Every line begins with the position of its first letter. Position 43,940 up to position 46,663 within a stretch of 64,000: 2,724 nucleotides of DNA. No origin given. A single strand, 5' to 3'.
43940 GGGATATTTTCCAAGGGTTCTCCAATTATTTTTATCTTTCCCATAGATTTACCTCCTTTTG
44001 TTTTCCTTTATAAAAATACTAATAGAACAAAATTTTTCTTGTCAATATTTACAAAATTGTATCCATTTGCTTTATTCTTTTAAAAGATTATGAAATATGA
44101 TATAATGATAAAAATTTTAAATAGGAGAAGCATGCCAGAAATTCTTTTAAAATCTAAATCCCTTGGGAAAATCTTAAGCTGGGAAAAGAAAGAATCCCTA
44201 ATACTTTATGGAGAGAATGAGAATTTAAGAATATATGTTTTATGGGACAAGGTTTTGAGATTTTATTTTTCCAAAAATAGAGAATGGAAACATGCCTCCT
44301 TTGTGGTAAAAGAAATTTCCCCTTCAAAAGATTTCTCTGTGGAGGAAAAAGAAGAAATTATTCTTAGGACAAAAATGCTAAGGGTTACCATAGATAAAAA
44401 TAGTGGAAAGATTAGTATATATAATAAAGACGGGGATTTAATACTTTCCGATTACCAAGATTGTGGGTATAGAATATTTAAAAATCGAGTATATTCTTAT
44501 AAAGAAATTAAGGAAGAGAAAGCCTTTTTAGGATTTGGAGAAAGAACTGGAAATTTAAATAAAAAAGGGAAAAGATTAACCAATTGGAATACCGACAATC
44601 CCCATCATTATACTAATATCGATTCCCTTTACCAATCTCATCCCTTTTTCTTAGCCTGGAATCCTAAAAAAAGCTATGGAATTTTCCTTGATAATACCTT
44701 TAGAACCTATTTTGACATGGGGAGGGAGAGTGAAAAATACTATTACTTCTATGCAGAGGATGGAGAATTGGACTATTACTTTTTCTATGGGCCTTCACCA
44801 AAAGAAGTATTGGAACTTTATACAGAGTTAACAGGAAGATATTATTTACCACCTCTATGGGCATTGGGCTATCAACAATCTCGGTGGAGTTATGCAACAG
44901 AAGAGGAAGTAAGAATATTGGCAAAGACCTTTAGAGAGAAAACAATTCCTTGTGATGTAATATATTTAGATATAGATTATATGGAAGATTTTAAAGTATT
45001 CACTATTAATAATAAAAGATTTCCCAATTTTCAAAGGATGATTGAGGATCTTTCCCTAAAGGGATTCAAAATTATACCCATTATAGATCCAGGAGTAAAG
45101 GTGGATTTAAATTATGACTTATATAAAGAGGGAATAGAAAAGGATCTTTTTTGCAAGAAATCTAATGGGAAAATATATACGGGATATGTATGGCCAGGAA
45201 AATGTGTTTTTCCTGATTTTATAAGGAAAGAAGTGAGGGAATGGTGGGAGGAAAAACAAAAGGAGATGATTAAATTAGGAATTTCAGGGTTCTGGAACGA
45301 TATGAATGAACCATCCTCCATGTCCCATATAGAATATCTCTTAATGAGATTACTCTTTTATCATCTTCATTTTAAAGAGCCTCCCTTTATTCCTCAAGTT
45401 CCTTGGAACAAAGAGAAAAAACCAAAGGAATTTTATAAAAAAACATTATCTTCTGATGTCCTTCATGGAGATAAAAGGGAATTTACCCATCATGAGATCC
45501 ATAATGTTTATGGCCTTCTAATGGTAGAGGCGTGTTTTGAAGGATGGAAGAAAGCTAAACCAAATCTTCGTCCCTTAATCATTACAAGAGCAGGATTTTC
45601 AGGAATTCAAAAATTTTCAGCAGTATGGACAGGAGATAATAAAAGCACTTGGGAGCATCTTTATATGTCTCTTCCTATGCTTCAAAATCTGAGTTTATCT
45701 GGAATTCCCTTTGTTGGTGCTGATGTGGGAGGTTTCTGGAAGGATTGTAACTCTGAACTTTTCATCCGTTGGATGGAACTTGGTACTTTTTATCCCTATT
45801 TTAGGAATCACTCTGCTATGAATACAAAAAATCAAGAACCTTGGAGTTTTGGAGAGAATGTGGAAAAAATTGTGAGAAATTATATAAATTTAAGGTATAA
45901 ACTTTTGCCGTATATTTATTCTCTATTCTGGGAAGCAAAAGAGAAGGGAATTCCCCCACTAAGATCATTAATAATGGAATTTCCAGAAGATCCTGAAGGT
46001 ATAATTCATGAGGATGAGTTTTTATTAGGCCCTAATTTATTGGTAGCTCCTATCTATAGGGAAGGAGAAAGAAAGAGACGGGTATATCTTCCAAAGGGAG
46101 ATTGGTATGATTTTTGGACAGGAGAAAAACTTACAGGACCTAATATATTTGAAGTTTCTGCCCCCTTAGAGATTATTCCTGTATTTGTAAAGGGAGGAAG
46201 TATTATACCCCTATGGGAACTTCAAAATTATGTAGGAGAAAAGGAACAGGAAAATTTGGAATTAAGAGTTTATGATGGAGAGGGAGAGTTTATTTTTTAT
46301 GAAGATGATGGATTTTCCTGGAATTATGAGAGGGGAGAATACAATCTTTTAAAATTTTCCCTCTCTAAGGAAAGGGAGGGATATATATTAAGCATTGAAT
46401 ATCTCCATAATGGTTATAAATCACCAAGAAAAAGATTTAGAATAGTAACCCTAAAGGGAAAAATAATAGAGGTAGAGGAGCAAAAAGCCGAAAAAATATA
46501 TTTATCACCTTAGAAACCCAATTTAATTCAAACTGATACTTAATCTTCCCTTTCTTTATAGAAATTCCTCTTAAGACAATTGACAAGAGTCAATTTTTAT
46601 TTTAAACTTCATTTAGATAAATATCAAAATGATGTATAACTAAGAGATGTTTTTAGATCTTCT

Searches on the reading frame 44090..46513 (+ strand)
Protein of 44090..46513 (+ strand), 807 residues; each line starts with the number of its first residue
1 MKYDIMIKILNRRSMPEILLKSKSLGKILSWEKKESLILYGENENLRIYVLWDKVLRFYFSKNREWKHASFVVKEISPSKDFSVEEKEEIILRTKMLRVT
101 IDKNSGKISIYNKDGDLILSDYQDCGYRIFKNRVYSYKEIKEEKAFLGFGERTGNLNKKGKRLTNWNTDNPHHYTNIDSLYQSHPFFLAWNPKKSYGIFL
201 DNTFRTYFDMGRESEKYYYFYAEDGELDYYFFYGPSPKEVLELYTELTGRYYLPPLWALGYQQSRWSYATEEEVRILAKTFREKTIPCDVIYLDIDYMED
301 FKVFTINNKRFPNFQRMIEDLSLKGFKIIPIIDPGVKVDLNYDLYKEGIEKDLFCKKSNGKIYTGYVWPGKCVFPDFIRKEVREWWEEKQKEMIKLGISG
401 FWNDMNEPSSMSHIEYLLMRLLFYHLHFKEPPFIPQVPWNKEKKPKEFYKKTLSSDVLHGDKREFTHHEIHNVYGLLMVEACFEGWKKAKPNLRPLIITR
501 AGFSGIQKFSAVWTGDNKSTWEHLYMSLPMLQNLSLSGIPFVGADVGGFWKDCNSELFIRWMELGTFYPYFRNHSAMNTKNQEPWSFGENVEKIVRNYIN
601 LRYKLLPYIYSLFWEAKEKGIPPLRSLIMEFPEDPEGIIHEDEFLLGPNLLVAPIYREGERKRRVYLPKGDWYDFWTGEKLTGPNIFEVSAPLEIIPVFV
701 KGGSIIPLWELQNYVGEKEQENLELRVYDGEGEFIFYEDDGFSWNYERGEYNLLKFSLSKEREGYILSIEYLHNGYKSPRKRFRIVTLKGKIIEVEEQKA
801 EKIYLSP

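Call 61: search_protein_families(library=pfam, proteins=[window:44090-46513:+], max_evalue=0.00001)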
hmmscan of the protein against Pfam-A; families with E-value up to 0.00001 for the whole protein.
window:44090-46513:+ (807 aa): 4 families
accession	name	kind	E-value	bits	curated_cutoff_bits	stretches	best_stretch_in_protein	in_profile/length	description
PF01055.32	Glyco_hydro_31_2nd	-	4.2e-126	421.2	23.5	1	252-612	2-328/328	Glycosyl hydrolases family 31 TIM-barrel domain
PF13802.12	Gal_mutarotas_2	-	1.7e-35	123.4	27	1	46-209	2-184/184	Glycosyl hydrolase 31 N-terminal galactose mutarotase-like domain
PF21365.3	Glyco_hydro_31_3rd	-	2.7e-28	98.7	24.4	1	620-706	1-87/87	Glycosyl hydrolase family 31 C-terminal domain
PF17137.9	DUF5110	-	4.5e-14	52.7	27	1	722-786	1-67/71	Domain of unknown function (DUF5110)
